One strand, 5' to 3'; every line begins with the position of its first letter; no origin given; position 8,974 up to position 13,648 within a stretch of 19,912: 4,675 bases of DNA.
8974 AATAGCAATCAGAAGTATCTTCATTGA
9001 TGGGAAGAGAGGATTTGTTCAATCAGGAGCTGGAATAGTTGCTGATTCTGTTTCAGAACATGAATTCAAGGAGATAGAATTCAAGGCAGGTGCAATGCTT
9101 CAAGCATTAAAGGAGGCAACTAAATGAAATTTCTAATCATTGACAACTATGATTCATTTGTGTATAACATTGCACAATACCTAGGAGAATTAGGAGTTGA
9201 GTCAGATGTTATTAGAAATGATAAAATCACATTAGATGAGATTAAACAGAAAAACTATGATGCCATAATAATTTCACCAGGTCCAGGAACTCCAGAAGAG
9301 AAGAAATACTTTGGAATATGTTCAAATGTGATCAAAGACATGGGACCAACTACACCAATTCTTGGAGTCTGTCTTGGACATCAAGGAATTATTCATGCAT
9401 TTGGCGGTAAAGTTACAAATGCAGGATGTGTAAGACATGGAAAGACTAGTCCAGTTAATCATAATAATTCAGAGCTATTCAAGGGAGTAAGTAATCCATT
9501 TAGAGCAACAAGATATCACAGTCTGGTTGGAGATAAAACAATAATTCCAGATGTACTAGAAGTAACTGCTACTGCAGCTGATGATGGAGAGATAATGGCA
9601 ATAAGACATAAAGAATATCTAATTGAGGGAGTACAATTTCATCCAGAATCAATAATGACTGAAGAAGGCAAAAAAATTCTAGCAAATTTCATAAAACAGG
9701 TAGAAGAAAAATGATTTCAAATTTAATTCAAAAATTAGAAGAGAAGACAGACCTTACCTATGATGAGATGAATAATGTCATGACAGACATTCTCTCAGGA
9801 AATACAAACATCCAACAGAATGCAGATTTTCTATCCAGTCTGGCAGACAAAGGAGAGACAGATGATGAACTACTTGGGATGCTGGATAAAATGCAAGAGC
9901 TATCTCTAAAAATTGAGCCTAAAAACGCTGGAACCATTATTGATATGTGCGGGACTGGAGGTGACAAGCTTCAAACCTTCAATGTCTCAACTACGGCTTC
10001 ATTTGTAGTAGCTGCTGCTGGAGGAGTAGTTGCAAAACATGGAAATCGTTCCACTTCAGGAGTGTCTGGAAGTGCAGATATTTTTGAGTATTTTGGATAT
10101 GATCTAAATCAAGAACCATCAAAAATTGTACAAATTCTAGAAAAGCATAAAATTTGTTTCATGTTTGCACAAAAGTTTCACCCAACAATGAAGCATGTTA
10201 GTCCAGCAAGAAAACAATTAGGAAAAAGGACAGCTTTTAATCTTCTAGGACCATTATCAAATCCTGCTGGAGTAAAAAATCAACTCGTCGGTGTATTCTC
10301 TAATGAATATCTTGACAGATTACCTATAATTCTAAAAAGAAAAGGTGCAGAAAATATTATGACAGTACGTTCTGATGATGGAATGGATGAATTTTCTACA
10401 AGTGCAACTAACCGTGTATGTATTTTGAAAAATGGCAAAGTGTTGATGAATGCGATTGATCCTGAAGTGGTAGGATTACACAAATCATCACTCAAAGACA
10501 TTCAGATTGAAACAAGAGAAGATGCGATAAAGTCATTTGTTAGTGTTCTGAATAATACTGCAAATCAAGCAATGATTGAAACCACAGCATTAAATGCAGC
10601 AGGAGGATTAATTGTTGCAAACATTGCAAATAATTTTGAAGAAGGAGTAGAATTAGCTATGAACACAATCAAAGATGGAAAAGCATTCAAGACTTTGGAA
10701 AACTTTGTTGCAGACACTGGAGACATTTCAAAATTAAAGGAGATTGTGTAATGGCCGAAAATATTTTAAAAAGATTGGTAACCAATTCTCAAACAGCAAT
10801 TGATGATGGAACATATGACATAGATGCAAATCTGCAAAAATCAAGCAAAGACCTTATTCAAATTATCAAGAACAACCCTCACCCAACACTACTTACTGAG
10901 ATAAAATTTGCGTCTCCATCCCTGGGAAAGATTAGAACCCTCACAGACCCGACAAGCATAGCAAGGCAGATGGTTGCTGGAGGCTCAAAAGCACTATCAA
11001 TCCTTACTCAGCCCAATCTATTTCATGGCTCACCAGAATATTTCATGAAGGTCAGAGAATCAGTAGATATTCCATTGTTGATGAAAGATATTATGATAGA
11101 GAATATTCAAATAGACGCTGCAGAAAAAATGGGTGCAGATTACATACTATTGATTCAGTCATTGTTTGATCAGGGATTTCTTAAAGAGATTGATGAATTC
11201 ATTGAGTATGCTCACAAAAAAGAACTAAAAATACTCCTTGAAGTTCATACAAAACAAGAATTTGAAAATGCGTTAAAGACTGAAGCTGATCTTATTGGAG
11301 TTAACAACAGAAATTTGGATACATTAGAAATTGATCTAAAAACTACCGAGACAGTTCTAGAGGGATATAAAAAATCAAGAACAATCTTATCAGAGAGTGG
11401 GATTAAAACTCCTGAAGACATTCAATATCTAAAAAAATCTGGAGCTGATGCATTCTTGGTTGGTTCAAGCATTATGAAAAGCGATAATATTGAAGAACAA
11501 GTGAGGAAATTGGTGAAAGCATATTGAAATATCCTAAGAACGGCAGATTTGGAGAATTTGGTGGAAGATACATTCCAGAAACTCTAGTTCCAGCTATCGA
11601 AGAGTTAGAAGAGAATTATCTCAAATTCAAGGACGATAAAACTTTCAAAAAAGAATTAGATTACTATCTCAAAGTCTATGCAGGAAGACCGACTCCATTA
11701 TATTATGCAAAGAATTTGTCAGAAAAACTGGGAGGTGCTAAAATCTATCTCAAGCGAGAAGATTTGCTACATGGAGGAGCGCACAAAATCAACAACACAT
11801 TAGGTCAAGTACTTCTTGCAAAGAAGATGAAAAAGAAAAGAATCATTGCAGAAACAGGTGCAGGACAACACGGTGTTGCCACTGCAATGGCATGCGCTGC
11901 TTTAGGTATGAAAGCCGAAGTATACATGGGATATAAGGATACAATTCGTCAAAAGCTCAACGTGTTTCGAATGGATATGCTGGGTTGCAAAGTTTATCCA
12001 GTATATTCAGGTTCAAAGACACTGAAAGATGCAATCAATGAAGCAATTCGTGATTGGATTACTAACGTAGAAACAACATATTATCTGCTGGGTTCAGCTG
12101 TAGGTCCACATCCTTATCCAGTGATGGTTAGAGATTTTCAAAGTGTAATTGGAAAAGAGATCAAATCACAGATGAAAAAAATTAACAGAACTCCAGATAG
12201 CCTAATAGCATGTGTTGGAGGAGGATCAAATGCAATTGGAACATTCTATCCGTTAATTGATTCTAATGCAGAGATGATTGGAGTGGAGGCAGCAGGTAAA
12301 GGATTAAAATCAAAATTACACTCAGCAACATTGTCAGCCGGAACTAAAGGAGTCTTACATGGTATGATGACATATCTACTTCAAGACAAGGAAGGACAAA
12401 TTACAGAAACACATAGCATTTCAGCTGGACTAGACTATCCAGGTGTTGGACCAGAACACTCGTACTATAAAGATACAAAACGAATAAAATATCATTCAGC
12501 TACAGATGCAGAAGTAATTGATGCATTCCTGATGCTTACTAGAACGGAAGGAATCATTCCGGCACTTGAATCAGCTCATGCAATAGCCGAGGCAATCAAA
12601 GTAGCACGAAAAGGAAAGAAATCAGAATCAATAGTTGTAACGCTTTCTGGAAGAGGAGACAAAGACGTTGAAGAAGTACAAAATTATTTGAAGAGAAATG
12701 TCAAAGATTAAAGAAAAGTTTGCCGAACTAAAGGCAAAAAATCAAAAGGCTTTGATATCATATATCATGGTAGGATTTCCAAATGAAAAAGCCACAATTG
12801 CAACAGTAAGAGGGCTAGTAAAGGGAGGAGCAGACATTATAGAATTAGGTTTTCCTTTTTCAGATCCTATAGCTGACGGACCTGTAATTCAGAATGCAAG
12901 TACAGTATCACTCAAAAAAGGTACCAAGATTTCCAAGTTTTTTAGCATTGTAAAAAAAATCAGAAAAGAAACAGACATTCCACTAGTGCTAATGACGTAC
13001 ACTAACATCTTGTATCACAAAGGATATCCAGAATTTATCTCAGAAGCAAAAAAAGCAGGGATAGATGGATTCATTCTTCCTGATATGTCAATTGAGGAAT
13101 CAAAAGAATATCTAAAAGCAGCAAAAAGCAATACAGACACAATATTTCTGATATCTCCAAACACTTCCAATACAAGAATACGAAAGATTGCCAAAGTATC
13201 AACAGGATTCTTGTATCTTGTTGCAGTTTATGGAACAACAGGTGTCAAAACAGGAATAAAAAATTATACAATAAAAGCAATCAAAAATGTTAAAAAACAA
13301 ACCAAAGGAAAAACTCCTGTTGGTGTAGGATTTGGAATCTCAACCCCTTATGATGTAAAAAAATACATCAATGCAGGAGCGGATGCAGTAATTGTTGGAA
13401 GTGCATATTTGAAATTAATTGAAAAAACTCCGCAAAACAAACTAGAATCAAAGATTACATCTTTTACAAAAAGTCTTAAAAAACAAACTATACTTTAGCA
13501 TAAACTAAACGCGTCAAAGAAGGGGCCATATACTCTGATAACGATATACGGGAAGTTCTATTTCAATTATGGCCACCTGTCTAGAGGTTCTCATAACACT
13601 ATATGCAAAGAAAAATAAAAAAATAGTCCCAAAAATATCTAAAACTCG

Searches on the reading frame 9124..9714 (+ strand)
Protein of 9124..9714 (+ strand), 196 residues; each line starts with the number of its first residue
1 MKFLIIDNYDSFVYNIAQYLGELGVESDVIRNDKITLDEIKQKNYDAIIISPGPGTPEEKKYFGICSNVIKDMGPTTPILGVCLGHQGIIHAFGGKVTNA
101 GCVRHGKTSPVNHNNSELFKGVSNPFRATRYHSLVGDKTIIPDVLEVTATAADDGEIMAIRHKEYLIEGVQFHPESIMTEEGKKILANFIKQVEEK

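Call 69: search_protein_families(library=pfam, proteins=[window:9124-9714:+], max_evalue=0.00001)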
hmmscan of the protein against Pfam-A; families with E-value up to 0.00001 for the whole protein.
window:9124-9714:+ (196 aa): 2 families
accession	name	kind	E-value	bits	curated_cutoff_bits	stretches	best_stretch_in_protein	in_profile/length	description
PF00117.34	GATase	-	2.3e-60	204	22.8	1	4-192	1-189/190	Glutamine amidotransferase class-I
PF07722.19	Peptidase_C26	-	3.8e-09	37.1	20.5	1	76-175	105-219/219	Peptidase C26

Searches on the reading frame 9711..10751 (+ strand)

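Call 69: search_protein_families(library=pfam, proteins=[window:9711-10751:+], max_evalue=0.00001)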
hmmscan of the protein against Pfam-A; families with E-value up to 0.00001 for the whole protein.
window:9711-10751:+ (346 aa): 2 families
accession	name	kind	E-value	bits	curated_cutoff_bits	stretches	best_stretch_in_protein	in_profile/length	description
PF00591.27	Glycos_transf_3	-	4.1e-77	259.7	27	1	75-325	3-252/253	Glycosyl transferase family, a/b domain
PF02885.22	Glycos_trans_3N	-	1.9e-12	47.2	26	1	4-63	2-61/63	Glycosyl transferase family, helical bundle domain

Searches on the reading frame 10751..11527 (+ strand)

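Call 69: search_protein_families(library=pfam, proteins=[window:10751-11527:+], max_evalue=0.00001)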
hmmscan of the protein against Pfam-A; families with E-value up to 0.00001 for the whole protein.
window:10751-11527:+ (258 aa): 2 families
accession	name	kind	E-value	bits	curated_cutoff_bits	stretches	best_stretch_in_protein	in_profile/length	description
PF00218.27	IGPS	-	4.3e-71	239.5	27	1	21-254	23-254/254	Indole-3-glycerol phosphate synthase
PF01729.25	QRPTase_C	-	4.3e-07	30.3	23.1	1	151-244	73-161/169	Quinolinate phosphoribosyl transferase, C-terminal domain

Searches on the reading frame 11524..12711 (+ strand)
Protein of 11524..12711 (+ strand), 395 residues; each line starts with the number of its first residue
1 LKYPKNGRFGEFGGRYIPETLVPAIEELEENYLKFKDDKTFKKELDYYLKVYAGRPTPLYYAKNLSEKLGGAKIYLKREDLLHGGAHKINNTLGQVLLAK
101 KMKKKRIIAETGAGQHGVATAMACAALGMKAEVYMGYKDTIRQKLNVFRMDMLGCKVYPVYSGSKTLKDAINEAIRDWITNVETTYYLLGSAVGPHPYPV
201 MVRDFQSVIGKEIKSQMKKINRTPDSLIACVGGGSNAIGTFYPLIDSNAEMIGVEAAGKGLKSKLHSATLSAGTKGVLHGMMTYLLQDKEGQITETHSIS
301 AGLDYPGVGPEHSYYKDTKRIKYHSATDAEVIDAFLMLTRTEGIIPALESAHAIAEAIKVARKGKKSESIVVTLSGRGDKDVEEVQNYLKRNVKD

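Call 69: search_protein_families(library=pfam, proteins=[window:11524-12711:+], max_evalue=0.00001)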
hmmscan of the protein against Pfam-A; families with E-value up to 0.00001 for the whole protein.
window:11524-12711:+ (395 aa): 1 family
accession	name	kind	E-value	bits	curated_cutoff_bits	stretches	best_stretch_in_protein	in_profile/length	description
PF00291.31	PALP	-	5.7e-41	141.2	35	1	53-376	4-295/295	Pyridoxal-phosphate dependent enzyme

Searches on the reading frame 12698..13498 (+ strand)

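Call 69: search_protein_families(library=pfam, proteins=[window:12698-13498:+], max_evalue=0.00001)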
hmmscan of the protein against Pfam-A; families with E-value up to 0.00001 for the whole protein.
window:12698-13498:+ (266 aa): 3 families
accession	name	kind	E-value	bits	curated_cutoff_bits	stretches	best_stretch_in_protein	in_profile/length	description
PF00290.26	Trp_syntA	-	6.1e-81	271.6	27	1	8-250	1-242/259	Tryptophan synthase alpha chain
PF00977.27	His_biosynth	-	2.8e-07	30.6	23.6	1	189-240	59-108/228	Histidine biosynthesis protein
PF01180.27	DHO_dh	-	3.9e-06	26.7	27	1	126-239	164-274/291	Dihydroorotate dehydrogenase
